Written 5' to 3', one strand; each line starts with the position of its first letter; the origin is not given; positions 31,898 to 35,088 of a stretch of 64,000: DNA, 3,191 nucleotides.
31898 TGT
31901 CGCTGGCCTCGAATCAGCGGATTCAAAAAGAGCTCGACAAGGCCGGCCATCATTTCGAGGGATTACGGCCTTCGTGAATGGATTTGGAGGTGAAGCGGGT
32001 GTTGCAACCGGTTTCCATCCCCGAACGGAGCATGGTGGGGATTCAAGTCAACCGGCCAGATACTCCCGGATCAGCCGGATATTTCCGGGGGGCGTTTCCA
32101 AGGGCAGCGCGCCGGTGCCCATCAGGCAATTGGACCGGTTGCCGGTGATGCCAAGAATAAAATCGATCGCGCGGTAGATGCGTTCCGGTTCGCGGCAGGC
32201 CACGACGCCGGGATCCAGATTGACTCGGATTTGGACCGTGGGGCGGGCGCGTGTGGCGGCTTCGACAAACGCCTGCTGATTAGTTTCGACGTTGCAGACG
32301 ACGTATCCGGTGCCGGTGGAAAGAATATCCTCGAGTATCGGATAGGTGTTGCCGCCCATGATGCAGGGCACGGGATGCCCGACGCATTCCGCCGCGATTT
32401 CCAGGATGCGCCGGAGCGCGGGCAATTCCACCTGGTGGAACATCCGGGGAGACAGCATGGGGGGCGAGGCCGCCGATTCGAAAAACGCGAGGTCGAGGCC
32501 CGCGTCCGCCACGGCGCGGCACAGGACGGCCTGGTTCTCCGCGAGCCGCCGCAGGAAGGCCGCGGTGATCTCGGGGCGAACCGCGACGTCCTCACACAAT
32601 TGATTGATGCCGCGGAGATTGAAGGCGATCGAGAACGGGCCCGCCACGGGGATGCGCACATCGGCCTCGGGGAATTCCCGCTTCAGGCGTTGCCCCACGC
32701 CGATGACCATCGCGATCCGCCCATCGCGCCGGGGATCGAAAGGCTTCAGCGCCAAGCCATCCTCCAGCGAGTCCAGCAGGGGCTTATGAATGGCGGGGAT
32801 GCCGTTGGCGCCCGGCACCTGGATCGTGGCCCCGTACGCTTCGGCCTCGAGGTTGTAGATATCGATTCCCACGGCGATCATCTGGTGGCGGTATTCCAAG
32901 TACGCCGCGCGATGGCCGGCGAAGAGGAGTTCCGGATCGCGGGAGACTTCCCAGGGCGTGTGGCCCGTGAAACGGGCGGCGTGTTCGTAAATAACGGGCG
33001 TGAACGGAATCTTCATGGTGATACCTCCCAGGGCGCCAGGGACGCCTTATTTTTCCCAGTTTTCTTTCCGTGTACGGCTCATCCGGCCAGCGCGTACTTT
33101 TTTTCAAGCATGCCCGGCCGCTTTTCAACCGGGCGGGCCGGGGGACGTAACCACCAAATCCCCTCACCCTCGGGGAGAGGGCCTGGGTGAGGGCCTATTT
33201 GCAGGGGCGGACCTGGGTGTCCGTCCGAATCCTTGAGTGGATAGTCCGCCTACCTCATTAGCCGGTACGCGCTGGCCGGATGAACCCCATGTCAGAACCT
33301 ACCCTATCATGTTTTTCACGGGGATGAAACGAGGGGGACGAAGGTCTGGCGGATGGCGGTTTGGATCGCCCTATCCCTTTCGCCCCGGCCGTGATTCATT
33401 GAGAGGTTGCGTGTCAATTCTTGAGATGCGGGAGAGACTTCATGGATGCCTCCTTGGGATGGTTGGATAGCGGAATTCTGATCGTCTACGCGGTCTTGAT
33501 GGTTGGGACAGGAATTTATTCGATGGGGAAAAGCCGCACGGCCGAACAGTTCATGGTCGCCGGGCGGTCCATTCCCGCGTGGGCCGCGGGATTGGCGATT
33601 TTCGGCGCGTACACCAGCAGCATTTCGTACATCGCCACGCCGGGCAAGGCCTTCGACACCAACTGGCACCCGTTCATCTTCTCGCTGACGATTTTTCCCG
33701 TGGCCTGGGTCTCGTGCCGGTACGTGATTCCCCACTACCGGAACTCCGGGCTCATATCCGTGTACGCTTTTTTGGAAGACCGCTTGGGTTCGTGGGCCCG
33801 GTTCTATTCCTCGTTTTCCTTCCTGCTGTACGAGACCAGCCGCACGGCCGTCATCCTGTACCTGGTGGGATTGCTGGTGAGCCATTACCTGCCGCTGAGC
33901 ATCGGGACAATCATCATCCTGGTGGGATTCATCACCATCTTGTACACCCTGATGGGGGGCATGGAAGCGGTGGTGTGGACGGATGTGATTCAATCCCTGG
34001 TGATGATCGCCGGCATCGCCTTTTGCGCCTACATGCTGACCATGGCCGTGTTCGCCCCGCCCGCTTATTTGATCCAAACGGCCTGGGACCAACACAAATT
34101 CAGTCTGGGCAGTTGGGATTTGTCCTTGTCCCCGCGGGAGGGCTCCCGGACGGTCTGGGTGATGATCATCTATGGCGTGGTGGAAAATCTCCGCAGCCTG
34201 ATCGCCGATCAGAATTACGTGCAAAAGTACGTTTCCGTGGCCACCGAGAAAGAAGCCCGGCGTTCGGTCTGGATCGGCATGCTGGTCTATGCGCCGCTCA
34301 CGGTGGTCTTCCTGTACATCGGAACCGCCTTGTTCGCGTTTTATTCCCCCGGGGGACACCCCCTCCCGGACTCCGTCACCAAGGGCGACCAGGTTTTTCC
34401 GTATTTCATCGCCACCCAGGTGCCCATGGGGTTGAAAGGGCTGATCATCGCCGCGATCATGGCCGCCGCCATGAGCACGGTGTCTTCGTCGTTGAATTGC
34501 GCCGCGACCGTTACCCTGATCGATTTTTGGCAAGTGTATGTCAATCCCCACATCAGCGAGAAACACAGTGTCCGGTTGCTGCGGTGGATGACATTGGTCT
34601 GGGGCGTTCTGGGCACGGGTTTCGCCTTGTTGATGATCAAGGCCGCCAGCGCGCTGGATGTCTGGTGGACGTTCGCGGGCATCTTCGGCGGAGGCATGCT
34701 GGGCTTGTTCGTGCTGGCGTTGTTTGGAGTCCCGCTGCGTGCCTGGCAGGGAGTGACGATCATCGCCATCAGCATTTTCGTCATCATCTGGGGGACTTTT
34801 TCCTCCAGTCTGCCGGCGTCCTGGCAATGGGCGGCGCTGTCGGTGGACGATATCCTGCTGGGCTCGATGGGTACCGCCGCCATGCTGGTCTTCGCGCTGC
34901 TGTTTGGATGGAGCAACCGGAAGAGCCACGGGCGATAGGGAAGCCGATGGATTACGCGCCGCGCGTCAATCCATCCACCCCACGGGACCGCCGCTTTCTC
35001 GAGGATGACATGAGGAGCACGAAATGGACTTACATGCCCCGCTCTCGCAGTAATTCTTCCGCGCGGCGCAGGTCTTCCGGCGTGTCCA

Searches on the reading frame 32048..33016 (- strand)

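Call 60: search_protein_families(library=pfam, proteins=[window:32048-33016:-], max_evalue=0.00001)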
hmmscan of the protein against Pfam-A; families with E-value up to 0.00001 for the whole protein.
window:32048-33016:- (322 aa): 1 family
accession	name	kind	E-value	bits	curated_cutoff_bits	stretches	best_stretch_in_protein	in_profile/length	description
PF01208.23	URO-D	-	1.4e-29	103.7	23.9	1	8-316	29-339/346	Uroporphyrinogen decarboxylase (URO-D)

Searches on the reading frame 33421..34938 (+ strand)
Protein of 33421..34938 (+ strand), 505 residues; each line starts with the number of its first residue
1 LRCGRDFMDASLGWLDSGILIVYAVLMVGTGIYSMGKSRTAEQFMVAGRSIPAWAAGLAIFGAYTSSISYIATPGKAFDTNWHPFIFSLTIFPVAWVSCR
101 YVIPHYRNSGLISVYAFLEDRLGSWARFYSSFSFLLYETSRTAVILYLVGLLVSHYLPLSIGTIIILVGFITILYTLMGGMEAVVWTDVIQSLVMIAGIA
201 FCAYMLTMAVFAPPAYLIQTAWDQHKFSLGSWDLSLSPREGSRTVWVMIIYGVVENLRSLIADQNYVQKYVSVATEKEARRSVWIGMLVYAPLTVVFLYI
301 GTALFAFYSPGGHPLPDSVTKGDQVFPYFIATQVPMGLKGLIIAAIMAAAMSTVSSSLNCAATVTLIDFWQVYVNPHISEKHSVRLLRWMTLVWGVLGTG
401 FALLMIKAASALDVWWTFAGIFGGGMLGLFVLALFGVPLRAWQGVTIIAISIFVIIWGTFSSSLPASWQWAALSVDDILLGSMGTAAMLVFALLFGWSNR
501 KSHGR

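Call 60: search_protein_families(library=pfam, proteins=[window:33421-34938:+], max_evalue=0.00001)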
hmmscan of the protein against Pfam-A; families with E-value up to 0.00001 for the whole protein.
window:33421-34938:+ (505 aa): 1 family
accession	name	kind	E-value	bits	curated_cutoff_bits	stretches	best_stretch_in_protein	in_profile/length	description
PF00474.23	SSF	-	1e-43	150.2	22.8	1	44-435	1-390/406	Sodium:solute symporter family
